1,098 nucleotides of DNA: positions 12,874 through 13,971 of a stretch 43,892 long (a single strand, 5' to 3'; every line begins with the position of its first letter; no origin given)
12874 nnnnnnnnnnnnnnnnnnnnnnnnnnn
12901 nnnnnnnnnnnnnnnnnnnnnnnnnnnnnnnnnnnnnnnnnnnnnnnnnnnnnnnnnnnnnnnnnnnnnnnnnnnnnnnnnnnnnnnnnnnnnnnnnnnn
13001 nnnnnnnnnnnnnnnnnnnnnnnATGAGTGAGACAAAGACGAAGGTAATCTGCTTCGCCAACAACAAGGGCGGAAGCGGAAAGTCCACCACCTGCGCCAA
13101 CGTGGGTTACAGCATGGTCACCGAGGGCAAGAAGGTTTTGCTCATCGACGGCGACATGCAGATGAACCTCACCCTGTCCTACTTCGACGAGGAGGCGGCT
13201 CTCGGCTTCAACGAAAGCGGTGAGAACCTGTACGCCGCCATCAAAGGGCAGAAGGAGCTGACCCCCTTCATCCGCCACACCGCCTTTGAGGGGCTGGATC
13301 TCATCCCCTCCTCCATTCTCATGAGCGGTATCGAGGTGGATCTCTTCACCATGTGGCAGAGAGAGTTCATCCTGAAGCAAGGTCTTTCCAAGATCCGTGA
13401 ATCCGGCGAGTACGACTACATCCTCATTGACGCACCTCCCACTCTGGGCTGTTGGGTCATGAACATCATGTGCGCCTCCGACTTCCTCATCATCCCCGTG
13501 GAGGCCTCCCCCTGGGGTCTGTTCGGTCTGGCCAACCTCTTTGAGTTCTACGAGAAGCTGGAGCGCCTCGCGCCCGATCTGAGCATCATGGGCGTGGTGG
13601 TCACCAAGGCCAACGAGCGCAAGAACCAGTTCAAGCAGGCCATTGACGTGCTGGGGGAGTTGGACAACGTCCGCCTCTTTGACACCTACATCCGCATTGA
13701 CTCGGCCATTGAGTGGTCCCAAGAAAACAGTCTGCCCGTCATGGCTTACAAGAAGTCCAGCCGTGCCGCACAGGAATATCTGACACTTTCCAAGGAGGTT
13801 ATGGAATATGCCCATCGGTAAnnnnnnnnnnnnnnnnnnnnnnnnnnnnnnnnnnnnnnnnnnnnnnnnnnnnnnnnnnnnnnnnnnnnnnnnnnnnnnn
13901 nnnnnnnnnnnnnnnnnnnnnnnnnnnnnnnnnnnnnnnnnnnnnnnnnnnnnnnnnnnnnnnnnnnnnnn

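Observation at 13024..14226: ParA-type ATPase plus overlapping Ala/Pro/Lys-rich disordered protein end the microcompartment operon: candidate McdAB-like positioning module for a catabolic BMC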

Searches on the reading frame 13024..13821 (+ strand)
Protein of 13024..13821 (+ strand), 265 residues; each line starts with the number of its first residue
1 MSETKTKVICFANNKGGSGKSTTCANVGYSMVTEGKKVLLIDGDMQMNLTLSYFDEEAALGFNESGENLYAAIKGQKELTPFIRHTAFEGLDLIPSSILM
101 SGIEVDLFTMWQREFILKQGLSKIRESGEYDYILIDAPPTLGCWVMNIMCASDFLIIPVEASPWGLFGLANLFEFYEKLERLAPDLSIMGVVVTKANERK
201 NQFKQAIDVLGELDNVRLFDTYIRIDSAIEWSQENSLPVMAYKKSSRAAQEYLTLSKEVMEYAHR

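Call 6: search_protein_families(library=pfam, proteins=[window:13024-13821:+], max_evalue=0.01)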
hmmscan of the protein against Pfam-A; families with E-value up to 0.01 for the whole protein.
window:13024-13821:+ (265 aa): 10 families
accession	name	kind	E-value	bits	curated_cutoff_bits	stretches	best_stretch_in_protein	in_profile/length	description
PF13614.12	AAA_31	-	5.7e-51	173.4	27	1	6-187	1-176/177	AAA domain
PF01656.29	CbiA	-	5.5e-18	65.6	25.4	1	9-236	1-123/125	CobQ/CobB/MinD/ParA nucleotide binding domain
PF09140.17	MipZ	-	3.1e-09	36.9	20.7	1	8-59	2-53/262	ATPase MipZ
PF10609.15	ParA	-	1.5e-08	34.9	27.1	1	7-257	4-243/246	NUBPL iron-transfer P-loop NTPase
PF00142.24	Fer4_NifH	-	2.1e-08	34.4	25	1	14-50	7-43/271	4Fe-4S iron sulfur cluster binding proteins, NifH/frxC family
PF06564.18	CBP_BcsQ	-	3.4e-08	33.8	21.3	1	8-157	3-143/234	Cellulose biosynthesis protein BcsQ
PF02374.21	ArsA_ATPase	-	8.6e-07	28.9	24.3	1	11-140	5-135/305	Anion-transporting ATPase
PF07015.17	VirC1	-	2.7e-05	24.1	24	1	7-50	2-45/231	VirC1 protein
PF25199.1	nSTAND_NTPase5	-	0.0029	17.9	34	1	4-47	38-82/145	Novel STAND NTPase 5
PF00448.28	SRP54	-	0.0059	16.7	22.7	0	17-45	11-39/196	SRP54-type protein, GTPase domain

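Call 16: find_homologous_proteins(query=window:13024-13818:+, max_evalue=1e-20)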
Query window:13024-13818:+ (265 aa): 6887 proteins with E <= 1e-20 among 7719 candidates; the best 120 are listed.
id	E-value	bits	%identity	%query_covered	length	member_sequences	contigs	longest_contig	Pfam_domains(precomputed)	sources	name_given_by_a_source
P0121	2.8e-166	569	95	100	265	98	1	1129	PF00142.25,PF10609.16,PF01656.30,PF13614.13,PF07015.18,PF09140.18,PF06564.19,PF02374.22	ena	-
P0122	1.4e-165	567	94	100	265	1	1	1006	PF00142.25,PF10609.16,PF01656.30,PF13614.13,PF09140.18,PF06564.19,PF02374.22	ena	-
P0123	3.8e-165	565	94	100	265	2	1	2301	PF00142.25,PF10609.16,PF01656.30,PF13614.13,PF09140.18,PF06564.19,PF02374.22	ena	-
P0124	1.9e-164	563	94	100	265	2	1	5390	PF00142.25,PF10609.16,PF01656.30,PF13614.13,PF09140.18,PF06564.19,PF02374.22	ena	-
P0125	3.1e-164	562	94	100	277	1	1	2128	PF00142.25,PF10609.16,PF01656.30,PF13614.13,PF09140.18,PF06564.19,PF02374.22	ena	-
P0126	4.9e-164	562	94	100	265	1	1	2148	PF00142.25,PF10609.16,PF01656.30,PF13614.13,PF07015.18,PF09140.18,PF06564.19,PF02374.22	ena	-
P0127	2.4e-163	559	94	100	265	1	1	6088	PF00142.25,PF10609.16,PF01656.30,PF13614.13,PF09140.18,PF06564.19,PF02374.22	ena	-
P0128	3.6e-163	559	93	100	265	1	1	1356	PF00142.25,PF10609.16,PF01656.30,PF13614.13,PF09140.18,PF06564.19,PF02374.22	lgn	-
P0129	1.3e-162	557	92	100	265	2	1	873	PF00142.25,PF10609.16,PF01656.30,PF13614.13,PF09140.18,PF06564.19,PF02374.22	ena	-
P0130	1.3e-162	557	92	100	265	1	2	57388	PF00142.25,PF10609.16,PF01656.30,PF13614.13,PF09140.18,PF06564.19,PF02374.22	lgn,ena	-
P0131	1.7e-162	557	94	100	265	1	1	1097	PF00142.25,PF10609.16,PF01656.30,PF13614.13,PF07015.18,PF09140.18,PF06564.19,PF02374.22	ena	-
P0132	1.7e-162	557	92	100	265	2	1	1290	PF00142.25,PF10609.16,PF01656.30,PF13614.13,PF09140.18,PF06564.19,PF02374.22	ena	-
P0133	2.5e-162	556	92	100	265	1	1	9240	PF00142.25,PF10609.16,PF01656.30,PF13614.13,PF09140.18,PF06564.19,PF02374.22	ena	-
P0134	3.1e-162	556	92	100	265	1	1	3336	PF00142.25,PF10609.16,PF01656.30,PF13614.13,PF07015.18,PF09140.18,PF06564.19,PF02374.22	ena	-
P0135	4.6e-162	555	92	100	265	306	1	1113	PF00142.25,PF10609.16,PF01656.30,PF13614.13,PF07015.18,PF09140.18,PF06564.19,PF02374.22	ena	-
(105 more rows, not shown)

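Call 30: search_solved_structures(query=window:13024-13818:+, max_evalue=0.00001, show_alignments=1)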
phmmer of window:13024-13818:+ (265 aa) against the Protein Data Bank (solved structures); distinct sequences matched with E-value up to 0.00001: 27.
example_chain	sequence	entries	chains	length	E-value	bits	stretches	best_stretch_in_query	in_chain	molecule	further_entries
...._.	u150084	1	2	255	1.8e-30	109.3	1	7-261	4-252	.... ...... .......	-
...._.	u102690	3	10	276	4.3e-25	91.7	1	6-258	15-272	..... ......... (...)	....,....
8jmj_A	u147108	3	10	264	6.2e-24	87.9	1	6-258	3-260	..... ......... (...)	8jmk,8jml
3k9g_A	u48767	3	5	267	1.1e-23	87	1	2-194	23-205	PF-32 protein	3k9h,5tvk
4pfs_A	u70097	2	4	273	1.8e-23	86.3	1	5-209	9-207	Cobyrinic Acid a,c-diamide synthase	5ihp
5if9_A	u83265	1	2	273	2.1e-23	86.1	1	6-209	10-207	Cobyrinic Acid a,c-diamide synthase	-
1wcv_1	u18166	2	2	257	8e-19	71.1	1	4-260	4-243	SEGREGATION PROTEIN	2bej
2bek_A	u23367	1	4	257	9.9e-18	67.6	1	4-260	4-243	SEGREGATION PROTEIN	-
6non_A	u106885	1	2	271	1.2e-14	57.5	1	7-195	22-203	Cobyrinic acid ac-diamide synthase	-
6noo_A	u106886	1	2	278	1.3e-14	57.4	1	7-195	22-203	Maintenance of carboxysome positioning A protein, MCDA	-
5u1j_B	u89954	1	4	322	2e-14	56.8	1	6-168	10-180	Uncharacterized protein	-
5k5z_A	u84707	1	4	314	3.2e-14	56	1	7-168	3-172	ParA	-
1ion_A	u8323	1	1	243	8e-14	54.7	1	6-261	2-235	PROBABLE CELL DIVISION INHIBITOR MIND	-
6nop_B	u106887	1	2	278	1.7e-13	53.7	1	7-195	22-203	Cobyrinic acid ac-diamide synthase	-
2oze_A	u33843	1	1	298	9.9e-12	47.9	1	5-235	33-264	Orf delta'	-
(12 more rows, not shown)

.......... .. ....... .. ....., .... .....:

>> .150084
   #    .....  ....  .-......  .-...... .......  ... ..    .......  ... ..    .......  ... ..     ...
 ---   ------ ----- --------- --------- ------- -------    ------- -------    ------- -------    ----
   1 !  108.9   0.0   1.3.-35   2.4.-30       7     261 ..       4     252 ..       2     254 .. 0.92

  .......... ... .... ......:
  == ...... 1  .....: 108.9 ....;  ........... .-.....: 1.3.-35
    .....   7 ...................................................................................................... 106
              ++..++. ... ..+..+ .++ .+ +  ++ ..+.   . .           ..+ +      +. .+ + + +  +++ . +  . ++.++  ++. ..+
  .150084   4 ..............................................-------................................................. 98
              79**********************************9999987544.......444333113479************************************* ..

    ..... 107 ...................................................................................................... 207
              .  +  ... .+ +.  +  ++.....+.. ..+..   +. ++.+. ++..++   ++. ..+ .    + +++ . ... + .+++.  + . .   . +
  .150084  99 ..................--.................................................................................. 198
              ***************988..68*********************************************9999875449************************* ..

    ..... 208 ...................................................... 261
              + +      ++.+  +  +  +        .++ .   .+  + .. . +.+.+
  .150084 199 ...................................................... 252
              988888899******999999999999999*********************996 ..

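Call 31: search_protein_families(library=ncbifam, proteins=[window:13024-13818:+], max_evalue=0.01)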
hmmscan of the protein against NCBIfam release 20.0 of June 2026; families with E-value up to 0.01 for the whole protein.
window:13024-13818:+ (265 aa): 29 families (the best 25 are shown)
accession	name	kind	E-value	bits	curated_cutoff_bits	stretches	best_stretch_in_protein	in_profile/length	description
NF041546.1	ParA_partition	equivalog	3.4e-22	79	180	2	120-258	69-203/203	ParA family partition ATPase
TIGR03453.1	partition_RepA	equivalog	1.3e-21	76.9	348.45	1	4-162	102-267/387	plasmid partitioning protein RepA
TIGR01969.1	minD_arch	subfamily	5.4e-19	68.4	201.75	1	8-261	2-232/251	cell division ATPase MinD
NF041283.1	PrgP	equivalog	5.4e-17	62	400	1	5-239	1-238/297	ParA superfamily DNA segregation protein PrgP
NF010259.0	PRK13705.1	equivalog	3.3e-16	59.3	725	1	4-190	104-292/388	plasmid-partitioning protein SopA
NF010443.0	PRK13869.1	subfamily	2.7e-15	56.1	446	1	6-160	121-282/405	plasmid-partitioning protein RepA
TIGR01007.1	eps_fam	subfamily_domain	1e-13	51.3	108.05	1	2-140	13-138/204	polysaccharide biosynthesis tyrosine autokinase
TIGR03371.1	cellulose_yhjQ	equivalog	2.3e-12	46.9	157.85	1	7-258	2-240/246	cellulose biosynthesis protein BcsQ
TIGR01968.1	minD_bact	equivalog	1.5e-09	37.6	212.9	1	7-156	2-138/261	septum site-determining protein MinD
NF008568.0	PRK11519.1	equivalog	2.9e-08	32.4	1068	1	1-142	521-648/720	tyrosine-protein kinase Wzc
NF047398.1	AAA_KGGVGR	domain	3.6e-08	34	90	1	6-45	2-41/190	KGGVGR-motif variant AAA ATPase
NF007460.0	PRK10037.1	equivalog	2.9e-07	30.2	399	1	10-150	5-138/250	cellulose biosynthesis protein BcsQ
TIGR00345.1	GET3_arsA_TRC40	subfamily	2.9e-06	27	135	1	14-140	4-136/299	TRC40/GET3/ArsA family transport-energizing ATPase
TIGR03018.1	pepcterm_TyrKin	hypoth_equivalog_domain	3e-06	26.7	230.65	1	7-142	36-161/207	XrtA-associated tyrosine autokinase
NF041136.1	MrpORP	equivalog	4.8e-06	26.1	450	1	7-45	6-44/365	iron-sulfur cluster carrier protein MrpORP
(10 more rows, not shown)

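Call 32: search_solved_structures(query=window:13024-13818:+, max_evalue=1e-13, show_alignments=5)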
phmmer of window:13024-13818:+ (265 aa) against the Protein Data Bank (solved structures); distinct sequences matched with E-value up to 1e-13: 13.
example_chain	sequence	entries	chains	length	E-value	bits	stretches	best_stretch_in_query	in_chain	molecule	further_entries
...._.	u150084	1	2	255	1.8e-30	109.3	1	7-261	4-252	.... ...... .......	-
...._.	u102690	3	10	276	4.3e-25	91.7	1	6-258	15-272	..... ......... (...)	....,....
8jmj_A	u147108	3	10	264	6.2e-24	87.9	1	6-258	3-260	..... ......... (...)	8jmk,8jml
3k9g_A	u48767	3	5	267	1.1e-23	87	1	2-194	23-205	PF-32 protein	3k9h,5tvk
4pfs_A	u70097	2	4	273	1.8e-23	86.3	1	5-209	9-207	Cobyrinic Acid a,c-diamide synthase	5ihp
5if9_A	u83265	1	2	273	2.1e-23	86.1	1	6-209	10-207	Cobyrinic Acid a,c-diamide synthase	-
1wcv_1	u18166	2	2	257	8e-19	71.1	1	4-260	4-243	SEGREGATION PROTEIN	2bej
2bek_A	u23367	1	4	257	9.9e-18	67.6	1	4-260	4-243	SEGREGATION PROTEIN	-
6non_A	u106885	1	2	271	1.2e-14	57.5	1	7-195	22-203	Cobyrinic acid ac-diamide synthase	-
6noo_A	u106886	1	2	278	1.3e-14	57.4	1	7-195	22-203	Maintenance of carboxysome positioning A protein, MCDA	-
5u1j_B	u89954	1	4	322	2e-14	56.8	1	6-168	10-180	Uncharacterized protein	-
5k5z_A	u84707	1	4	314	3.2e-14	56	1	7-168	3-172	ParA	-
1ion_A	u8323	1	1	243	8e-14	54.7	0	6-261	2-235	PROBABLE CELL DIVISION INHIBITOR MIND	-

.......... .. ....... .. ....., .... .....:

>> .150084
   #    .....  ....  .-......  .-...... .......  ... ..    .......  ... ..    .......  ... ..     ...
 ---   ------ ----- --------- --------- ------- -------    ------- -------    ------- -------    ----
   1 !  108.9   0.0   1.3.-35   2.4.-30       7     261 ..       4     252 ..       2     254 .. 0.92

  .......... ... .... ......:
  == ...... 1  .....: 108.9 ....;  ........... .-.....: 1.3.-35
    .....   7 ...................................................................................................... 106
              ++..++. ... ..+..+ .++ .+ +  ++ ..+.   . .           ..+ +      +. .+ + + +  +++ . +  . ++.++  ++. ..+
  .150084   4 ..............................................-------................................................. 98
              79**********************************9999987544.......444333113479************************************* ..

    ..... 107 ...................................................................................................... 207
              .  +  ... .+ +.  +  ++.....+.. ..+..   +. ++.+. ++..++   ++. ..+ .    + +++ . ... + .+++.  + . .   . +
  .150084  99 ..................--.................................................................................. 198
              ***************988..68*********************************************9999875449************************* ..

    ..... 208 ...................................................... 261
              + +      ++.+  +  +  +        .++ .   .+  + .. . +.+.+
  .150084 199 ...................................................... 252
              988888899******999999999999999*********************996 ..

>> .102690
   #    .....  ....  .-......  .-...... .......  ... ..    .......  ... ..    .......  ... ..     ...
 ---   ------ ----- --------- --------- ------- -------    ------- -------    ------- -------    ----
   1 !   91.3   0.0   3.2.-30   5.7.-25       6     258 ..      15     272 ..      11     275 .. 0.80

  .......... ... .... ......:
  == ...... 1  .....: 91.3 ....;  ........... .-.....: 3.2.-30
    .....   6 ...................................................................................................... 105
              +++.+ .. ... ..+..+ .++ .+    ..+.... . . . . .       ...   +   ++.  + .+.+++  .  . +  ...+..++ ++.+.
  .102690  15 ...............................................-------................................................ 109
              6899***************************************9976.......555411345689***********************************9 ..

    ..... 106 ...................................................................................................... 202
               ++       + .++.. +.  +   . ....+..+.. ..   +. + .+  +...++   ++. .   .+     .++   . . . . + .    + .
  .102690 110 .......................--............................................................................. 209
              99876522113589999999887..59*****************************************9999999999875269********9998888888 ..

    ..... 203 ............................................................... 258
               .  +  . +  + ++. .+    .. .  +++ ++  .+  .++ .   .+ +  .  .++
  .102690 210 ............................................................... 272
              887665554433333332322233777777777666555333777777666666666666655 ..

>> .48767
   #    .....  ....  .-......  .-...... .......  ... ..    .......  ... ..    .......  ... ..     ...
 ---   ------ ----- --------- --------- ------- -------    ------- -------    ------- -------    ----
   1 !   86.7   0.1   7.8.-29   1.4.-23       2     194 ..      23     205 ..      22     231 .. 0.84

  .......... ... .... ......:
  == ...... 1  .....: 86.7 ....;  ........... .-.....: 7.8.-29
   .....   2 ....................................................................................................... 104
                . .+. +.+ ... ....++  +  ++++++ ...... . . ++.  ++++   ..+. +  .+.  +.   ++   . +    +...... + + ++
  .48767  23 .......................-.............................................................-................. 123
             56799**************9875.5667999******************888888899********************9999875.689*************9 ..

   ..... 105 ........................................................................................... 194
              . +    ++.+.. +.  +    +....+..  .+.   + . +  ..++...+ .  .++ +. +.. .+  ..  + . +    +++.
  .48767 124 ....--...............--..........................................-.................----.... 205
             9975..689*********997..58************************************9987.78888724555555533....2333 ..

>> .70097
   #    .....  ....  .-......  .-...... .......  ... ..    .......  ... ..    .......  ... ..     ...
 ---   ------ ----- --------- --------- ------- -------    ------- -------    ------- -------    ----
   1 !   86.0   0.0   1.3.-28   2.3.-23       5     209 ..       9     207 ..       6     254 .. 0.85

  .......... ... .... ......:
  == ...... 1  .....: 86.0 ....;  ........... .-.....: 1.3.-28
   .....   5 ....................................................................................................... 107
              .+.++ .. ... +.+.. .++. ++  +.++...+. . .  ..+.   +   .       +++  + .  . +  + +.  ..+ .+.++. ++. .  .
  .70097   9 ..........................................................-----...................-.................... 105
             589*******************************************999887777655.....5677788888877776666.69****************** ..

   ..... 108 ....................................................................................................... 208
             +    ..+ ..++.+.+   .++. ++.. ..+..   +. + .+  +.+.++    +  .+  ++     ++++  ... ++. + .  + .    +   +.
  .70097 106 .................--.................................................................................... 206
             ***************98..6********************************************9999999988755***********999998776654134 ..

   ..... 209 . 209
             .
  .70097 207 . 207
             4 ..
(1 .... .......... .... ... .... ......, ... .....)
